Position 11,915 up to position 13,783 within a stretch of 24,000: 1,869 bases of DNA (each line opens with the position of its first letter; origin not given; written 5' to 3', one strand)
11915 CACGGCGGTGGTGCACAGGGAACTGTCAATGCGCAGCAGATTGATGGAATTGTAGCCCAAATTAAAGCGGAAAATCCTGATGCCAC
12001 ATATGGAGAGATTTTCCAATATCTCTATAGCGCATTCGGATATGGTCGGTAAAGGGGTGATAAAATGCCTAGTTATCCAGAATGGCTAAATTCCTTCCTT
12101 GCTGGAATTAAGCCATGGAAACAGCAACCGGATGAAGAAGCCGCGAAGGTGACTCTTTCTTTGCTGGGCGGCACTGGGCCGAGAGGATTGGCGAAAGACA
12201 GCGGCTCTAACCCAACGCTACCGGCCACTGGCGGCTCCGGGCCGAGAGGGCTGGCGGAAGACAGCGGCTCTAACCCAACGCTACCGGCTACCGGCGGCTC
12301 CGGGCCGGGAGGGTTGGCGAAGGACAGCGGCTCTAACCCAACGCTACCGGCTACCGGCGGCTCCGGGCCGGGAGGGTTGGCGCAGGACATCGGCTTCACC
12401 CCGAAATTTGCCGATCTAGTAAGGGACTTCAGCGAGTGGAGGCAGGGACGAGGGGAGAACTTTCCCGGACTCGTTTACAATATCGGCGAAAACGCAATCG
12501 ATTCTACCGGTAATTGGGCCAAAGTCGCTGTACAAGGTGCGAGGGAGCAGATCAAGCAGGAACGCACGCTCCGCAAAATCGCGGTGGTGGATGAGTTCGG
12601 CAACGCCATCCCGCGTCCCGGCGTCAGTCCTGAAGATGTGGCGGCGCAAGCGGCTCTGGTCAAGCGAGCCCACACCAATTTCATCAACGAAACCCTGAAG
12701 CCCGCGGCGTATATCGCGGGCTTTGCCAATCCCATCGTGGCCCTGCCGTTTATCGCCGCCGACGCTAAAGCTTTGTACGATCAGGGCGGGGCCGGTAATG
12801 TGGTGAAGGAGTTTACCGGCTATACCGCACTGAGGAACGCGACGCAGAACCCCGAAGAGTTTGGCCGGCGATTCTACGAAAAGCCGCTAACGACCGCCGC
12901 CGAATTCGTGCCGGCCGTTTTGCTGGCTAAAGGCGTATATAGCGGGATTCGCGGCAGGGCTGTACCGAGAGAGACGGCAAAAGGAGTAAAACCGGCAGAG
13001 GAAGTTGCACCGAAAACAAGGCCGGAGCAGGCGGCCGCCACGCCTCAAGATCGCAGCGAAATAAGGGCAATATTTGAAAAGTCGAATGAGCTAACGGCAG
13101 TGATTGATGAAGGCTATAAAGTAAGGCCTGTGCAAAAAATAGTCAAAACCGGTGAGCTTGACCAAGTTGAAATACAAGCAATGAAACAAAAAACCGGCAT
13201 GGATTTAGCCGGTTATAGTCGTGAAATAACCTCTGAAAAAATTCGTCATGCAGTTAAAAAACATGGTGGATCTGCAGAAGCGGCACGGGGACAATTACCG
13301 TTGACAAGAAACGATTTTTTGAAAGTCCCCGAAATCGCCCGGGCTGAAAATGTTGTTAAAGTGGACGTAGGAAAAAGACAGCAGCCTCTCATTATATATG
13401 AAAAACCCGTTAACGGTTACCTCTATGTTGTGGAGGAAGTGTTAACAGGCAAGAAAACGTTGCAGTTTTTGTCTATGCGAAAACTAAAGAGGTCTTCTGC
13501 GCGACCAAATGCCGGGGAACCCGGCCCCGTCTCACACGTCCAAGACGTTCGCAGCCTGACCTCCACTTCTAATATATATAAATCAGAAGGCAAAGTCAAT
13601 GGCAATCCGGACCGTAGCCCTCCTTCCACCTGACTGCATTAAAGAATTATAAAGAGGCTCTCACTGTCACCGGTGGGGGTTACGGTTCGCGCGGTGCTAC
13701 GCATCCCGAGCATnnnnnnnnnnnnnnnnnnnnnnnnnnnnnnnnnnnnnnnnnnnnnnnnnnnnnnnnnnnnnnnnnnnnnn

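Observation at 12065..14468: Ejection-type protein ending in a PBECR-like nuclease module, followed by a paralogous stand-alone module and degenerate module tails (cassette array?)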

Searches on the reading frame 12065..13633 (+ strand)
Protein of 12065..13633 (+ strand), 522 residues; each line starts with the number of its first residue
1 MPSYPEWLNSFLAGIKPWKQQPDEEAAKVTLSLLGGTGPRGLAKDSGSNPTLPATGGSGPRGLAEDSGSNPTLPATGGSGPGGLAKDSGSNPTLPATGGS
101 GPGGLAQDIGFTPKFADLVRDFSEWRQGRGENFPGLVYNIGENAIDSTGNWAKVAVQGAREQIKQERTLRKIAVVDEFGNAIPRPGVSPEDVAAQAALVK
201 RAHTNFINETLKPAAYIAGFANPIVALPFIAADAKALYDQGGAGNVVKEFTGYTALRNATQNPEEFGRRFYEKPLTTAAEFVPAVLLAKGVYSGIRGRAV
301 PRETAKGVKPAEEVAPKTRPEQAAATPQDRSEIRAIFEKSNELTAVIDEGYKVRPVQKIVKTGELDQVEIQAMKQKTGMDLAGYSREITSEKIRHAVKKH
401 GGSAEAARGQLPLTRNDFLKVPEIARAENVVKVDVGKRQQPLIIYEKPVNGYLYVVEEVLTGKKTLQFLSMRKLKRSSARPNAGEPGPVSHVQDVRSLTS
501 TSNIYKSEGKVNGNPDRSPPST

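Call 3: search_protein_families(library=pfam, proteins=[window:12065-13633:+], max_evalue=0.1)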
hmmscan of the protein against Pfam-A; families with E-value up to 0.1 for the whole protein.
window:12065-13633:+ (522 aa): 1 family
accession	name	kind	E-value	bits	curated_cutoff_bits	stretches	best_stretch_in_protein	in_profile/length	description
PF18812.6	PBECR3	-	2.8e-15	56.6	30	1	369-477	7-111/115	phage-Barnase-EndoU-ColicinE5/D-RelE like nuclease3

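Call 4: search_protein_families(library=phrogs, proteins=[window:12065-13633:+], max_evalue=0.01)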
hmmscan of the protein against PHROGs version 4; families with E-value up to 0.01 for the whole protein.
window:12065-13633:+ (522 aa): 1 family
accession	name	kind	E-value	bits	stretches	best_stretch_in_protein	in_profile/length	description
phrog_14348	-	unknown function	0.0014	17.9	1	341-475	803-917/934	-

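Call 10: find_homologous_proteins(query=window:12065-13633:+)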
Query window:12065-13633:+ (522 aa): 2 proteins with E <= 0.001 among 8000 candidates.
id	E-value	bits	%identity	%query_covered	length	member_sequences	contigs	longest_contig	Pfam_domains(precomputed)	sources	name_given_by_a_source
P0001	1.4e-221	755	100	67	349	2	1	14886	PF18812.7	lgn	-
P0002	1.3e-156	540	98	46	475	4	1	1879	PF18812.7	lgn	-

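Call 11: search_dna_similar(query=window:12065-13633:+, collection=phages, mode=protein)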
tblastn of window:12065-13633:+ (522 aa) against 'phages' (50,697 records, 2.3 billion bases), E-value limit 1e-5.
Records with a match: 6; places in all: 6; records where one place covers at least 80% of the query: 0.
Best place of each record, by identity: <60% 6.
By first word of the organism name: Burkholderia 4; Rhizobium 1; Bacteriophage 1.
By host as written in the record: Burkholderia sp. 2; Burkholderia thailandensis E131 1; Burkholderia thailandensis E058 1; Rhizobium etli N731 1; Helicobacter cinaedi 1.
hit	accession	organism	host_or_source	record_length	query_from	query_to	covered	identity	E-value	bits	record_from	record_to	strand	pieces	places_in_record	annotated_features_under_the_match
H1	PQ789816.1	Burkholderia phage vB_E159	Burkholderia sp.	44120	370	473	20%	34.9%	5e-10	69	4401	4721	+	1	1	portal protein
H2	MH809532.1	Burkholderia phage phiE131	Burkholderia thailandensis E131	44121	370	473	20%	34.9%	5e-10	69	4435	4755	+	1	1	hypothetical protein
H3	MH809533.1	Burkholderia phage phiE058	Burkholderia thailandensis E058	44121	370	473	20%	34.9%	5e-10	69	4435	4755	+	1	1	hypothetical protein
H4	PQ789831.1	Burkholderia phage vB_E436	Burkholderia sp.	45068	370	473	20%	34.9%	5e-10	69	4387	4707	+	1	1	portal protein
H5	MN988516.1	Rhizobium phage RHph_N28_2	Rhizobium etli N731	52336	372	477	20%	32.4%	2e-6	57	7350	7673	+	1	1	hypothetical protein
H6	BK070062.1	Bacteriophage sp.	Helicobacter cinaedi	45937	385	484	19%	34.2%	9e-8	61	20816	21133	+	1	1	conserved hypothetical mosaic CUP0956/HP1116/jhp1044-like protein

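Call 15: find_encoding_contigs(protein=P0002, flank=10000)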
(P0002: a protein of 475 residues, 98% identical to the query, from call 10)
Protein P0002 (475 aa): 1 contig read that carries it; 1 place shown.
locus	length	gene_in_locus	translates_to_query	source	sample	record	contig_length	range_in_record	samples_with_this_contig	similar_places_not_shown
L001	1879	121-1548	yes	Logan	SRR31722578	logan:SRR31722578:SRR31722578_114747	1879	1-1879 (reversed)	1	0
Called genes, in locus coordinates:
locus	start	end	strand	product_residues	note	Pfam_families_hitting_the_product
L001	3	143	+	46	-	?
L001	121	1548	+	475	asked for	PF18812:PBECR3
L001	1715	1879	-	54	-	?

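Call 16: find_encoding_contigs(protein=P0001, flank=10000)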
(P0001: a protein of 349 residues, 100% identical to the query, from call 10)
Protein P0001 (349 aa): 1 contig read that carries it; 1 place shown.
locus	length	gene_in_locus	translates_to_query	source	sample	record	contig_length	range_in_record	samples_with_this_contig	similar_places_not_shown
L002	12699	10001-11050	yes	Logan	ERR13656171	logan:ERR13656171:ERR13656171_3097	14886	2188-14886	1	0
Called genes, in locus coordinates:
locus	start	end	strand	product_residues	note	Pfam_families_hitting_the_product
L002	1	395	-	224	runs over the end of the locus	PF05050:Methyltransf_21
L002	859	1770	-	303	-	PF00535:Glycos_transf_2, PF10111:Glyco_tranf_2_2, PF13641:Glyco_tranf_2_3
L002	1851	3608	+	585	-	-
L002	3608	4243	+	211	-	-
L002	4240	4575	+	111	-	-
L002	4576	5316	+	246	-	-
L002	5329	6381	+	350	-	-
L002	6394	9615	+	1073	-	PF18809:PBECR1 (weak), PF18812:PBECR3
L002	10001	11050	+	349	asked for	PF18812:PBECR3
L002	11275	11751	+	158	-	PF18812:PBECR3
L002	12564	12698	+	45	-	?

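Call 21: search_protein_families(library=pfam, proteins=[L002:6394-9615:+, L002:5329-6381:+], max_evalue=0.001)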
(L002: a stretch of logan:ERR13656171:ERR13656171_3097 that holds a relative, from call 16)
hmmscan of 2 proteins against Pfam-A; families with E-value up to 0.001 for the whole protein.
L002:6394-9615:+ (1073 aa): 2 families
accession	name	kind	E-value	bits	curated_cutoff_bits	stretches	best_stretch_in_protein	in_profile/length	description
PF18812.6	PBECR3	-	6.9e-22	78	30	1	430-544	2-112/115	phage-Barnase-EndoU-ColicinE5/D-RelE like nuclease3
PF18809.6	PBECR1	-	1.1e-07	32.7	27.6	1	264-365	1-102/104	phage-Barnase-EndoU-ColicinE5/D-RelE like nuclease1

L002:5329-6381:+ (350 aa): 0 families

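Call 29: find_related_loci(query=window:12065-13633:+, collection=viral_contigs, flank=10000)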
Query window:12065-13633:+ (522 aa) in viral_contigs; peptide patterns used: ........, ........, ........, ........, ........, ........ (x = any residue, [..] = any of these).
7 stretches matched a pattern, but none encodes a relative of the query by tblastn (E <= 1e-3).

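Call 82: search_protein_families(library=phrogs, proteins=[L002:6394-9615:+], max_evalue=0.001)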
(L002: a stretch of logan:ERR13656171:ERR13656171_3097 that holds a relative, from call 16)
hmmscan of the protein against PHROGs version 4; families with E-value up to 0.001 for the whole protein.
L002:6394-9615:+ (1073 aa): 3 families
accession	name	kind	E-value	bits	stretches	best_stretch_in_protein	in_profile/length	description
phrog_19273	-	unknown function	4.8e-09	33.9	1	243-433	3487-3677/4846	-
phrog_14348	-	unknown function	1.5e-05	24.4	0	424-541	818-917/934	-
phrog_13543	-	unknown function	0.00077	18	0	231-321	678-761/1879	-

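Call 83: search_protein_families(library=pfam, proteins=[L002:8314-9612:+], max_evalue=1)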
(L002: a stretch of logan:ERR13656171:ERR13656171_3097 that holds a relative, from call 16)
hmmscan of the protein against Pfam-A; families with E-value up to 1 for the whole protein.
L002:8314-9612:+ (433 aa): 0 families

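Call 91: find_encoding_contigs(protein=window:12065-13633:+, flank=10000, max_places=10)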
Protein window:12065-13633:+ (522 aa): no gene with exactly this product is on record in the collection.
